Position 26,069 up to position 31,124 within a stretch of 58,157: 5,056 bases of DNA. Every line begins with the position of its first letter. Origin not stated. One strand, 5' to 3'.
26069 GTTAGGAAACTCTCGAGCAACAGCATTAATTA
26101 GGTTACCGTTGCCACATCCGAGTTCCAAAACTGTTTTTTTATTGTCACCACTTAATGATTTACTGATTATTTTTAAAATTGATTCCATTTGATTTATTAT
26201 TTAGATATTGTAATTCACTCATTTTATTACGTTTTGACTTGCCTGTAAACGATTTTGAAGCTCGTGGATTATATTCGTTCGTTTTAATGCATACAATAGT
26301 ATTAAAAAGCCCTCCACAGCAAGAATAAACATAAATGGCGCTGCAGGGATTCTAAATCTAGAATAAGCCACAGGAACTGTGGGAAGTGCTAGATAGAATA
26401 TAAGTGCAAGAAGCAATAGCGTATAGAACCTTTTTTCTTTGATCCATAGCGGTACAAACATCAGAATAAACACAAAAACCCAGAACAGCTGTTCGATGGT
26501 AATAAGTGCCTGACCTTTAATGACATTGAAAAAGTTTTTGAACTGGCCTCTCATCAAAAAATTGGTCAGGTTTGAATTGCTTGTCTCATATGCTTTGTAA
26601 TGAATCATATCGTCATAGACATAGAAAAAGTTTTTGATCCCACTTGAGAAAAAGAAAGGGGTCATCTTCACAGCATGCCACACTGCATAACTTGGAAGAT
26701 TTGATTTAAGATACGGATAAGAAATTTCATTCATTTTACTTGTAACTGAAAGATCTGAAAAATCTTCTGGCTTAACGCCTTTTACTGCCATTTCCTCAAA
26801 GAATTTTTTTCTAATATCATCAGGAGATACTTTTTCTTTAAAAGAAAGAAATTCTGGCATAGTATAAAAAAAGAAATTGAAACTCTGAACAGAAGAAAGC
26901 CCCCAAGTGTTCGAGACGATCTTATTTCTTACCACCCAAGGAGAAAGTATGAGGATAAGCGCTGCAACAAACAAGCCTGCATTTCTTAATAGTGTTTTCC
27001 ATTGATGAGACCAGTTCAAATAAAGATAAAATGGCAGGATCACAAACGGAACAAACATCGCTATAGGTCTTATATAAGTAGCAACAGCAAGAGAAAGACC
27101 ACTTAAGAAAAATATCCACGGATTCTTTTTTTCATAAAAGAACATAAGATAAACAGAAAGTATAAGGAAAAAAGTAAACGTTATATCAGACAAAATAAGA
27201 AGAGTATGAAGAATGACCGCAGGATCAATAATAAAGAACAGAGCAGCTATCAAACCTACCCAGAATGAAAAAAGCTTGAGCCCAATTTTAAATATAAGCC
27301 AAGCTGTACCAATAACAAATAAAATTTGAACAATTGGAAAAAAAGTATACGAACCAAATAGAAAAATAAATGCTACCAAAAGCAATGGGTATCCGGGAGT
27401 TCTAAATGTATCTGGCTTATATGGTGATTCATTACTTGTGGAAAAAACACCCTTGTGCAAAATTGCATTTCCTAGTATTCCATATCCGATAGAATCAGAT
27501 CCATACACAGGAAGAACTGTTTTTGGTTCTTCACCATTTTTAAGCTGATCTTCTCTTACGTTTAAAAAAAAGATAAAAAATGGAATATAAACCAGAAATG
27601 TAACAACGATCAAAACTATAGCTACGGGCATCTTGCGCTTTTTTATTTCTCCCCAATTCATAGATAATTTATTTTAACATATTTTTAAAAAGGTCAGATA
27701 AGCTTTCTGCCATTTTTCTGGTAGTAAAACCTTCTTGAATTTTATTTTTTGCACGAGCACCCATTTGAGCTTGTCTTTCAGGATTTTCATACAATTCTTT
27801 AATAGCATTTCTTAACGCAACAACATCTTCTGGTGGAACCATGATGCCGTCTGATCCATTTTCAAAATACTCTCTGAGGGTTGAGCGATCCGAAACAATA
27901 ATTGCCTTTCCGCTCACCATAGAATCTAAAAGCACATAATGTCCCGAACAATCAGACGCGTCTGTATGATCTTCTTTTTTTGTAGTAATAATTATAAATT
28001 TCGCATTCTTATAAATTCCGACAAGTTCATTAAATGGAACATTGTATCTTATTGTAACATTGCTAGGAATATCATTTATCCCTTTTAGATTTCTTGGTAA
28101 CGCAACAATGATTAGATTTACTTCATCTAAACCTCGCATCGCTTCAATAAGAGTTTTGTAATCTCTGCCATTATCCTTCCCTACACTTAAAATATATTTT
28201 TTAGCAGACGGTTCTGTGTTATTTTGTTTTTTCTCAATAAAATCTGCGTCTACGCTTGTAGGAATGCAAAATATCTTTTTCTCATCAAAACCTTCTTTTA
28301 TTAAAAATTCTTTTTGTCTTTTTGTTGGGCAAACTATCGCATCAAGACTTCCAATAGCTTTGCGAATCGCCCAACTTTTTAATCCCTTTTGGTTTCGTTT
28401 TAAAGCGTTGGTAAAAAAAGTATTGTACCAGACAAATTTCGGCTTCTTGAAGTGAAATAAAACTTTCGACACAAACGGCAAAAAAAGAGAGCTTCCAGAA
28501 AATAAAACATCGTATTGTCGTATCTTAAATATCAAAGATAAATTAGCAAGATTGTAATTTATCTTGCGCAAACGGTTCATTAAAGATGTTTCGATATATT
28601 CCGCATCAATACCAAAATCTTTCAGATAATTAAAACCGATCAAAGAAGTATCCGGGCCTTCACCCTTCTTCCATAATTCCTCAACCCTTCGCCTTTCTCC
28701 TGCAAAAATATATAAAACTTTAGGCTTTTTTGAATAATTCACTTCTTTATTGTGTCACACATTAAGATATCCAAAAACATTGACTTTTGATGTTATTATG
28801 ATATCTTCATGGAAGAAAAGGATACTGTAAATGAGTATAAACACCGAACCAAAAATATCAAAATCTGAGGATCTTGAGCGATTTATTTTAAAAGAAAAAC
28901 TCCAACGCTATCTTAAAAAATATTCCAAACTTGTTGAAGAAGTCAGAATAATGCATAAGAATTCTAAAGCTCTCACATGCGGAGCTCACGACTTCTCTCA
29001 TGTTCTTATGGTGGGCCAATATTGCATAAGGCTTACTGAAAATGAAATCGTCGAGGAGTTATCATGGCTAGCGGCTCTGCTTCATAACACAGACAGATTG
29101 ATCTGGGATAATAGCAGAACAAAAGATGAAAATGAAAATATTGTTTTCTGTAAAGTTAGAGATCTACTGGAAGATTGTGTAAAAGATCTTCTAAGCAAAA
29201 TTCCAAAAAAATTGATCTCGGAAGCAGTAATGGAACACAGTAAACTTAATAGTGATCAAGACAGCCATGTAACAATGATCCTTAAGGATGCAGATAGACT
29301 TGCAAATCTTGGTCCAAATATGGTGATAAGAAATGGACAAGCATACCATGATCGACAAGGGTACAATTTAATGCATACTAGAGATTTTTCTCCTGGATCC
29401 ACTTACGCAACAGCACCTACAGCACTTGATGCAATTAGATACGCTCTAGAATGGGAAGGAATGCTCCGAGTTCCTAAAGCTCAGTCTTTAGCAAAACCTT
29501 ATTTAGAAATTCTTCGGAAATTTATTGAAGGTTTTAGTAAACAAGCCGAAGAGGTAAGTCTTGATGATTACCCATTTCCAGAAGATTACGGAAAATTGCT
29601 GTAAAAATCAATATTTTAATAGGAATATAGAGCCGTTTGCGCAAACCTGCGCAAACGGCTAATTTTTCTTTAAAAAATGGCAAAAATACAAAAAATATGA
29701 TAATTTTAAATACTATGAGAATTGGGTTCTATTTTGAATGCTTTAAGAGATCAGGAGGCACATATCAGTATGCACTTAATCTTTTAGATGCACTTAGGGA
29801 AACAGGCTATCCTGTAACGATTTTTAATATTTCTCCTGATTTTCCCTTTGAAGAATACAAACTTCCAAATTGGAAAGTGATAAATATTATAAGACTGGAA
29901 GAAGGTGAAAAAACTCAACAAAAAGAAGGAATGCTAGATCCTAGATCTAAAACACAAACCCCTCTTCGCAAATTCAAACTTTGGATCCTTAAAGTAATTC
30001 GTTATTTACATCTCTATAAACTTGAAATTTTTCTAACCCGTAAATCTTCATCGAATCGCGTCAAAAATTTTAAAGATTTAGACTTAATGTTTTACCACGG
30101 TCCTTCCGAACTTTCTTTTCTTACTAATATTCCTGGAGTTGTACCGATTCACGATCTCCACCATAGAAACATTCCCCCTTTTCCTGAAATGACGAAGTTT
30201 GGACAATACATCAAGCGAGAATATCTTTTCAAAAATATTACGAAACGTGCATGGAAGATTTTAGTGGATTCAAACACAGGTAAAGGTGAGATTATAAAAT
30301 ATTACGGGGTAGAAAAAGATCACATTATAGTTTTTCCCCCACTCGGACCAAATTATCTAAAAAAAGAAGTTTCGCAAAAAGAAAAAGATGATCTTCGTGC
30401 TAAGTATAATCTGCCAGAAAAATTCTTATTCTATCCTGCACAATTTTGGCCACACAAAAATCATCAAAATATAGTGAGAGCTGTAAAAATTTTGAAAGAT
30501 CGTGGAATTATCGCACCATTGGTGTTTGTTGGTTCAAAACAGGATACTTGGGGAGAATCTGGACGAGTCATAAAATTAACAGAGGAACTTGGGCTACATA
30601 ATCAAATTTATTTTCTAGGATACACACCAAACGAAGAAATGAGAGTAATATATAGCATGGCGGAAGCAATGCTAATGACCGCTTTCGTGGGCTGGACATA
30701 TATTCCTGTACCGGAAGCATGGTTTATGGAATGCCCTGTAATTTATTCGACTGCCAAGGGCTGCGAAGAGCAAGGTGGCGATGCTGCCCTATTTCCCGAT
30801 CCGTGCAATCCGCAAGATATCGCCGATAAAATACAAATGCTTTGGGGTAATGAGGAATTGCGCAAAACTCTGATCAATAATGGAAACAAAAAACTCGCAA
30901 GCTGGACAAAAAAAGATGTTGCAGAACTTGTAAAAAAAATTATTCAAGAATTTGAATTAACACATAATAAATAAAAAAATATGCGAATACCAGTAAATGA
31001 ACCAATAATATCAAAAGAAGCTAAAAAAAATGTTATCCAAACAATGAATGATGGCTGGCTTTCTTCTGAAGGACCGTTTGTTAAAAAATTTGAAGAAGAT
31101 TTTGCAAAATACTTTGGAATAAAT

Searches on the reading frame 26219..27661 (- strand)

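Call 16: search_protein_families(library=pfam, proteins=[window:26219-27661:-], max_evalue=0.001)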
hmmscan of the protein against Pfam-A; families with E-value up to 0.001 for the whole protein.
window:26219-27661:- (480 aa): 2 families
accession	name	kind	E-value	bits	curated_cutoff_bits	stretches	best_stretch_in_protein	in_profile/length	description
PF13231.12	PMT_2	-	1.4e-08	35.6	26.1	1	88-242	3-157/160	Dolichyl-phosphate-mannose-protein mannosyltransferase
PF02366.24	PMT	-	3.4e-07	30.5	22.7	1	104-245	81-233/245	Dolichyl-phosphate-mannose-protein mannosyltransferase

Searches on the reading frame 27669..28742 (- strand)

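Call 16: search_protein_families(library=pfam, proteins=[window:27669-28742:-], max_evalue=0.001)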
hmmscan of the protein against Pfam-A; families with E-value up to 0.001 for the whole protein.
window:27669-28742:- (357 aa): 4 families
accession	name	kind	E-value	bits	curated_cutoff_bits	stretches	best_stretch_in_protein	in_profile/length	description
PF00534.26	Glycos_transf_1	-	6e-14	52.4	26.4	1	169-333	3-171/172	Glycosyl transferases group 1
PF13692.12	Glyco_trans_1_4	-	2.9e-11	44.2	27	1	182-320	2-142/142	Glycosyl transferases group 1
PF13439.12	Glyco_transf_4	-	7e-08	33.1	28.5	1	54-167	50-169/170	Glycosyltransferase Family 4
PF13524.12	Glyco_trans_1_2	-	9e-08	32.6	25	1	198-348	5-142/144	Glycosyl transferase-like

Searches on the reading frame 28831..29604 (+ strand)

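Call 16: search_protein_families(library=pfam, proteins=[window:28831-29604:+], max_evalue=0.001)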
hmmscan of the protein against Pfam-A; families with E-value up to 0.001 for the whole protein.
window:28831-29604:+ (257 aa): 1 family
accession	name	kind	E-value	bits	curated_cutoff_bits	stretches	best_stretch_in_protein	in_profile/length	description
PF01966.28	HD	-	3e-06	27.9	22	1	55-159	2-115/116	HD domain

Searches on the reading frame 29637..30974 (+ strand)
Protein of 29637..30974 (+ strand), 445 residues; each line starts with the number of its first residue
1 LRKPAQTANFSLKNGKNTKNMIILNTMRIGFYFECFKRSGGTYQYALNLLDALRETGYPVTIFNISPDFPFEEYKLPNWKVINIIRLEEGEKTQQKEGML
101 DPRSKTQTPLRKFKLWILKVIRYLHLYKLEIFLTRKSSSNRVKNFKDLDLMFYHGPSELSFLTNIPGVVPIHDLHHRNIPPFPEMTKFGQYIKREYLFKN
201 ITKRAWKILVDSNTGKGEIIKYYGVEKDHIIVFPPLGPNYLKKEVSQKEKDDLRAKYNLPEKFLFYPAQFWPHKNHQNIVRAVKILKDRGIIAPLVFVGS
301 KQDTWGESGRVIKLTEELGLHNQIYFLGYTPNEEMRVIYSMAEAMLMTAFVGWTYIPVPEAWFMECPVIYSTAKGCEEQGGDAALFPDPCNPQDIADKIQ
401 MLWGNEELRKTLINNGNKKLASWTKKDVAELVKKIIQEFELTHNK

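Call 16: search_protein_families(library=pfam, proteins=[window:29637-30974:+], max_evalue=0.001)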
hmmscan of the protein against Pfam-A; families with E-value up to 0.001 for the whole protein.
window:29637-30974:+ (445 aa): 3 families
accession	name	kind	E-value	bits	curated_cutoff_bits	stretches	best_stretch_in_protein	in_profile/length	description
PF00534.26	Glycos_transf_1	-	2.2e-20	73.4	26.4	1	251-418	3-171/172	Glycosyl transferases group 1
PF13692.12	Glyco_trans_1_4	-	3.4e-13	50.5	27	1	264-403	4-140/142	Glycosyl transferases group 1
PF13439.12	Glyco_transf_4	-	1.2e-08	35.6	28.5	1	40-235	2-164/170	Glycosyltransferase Family 4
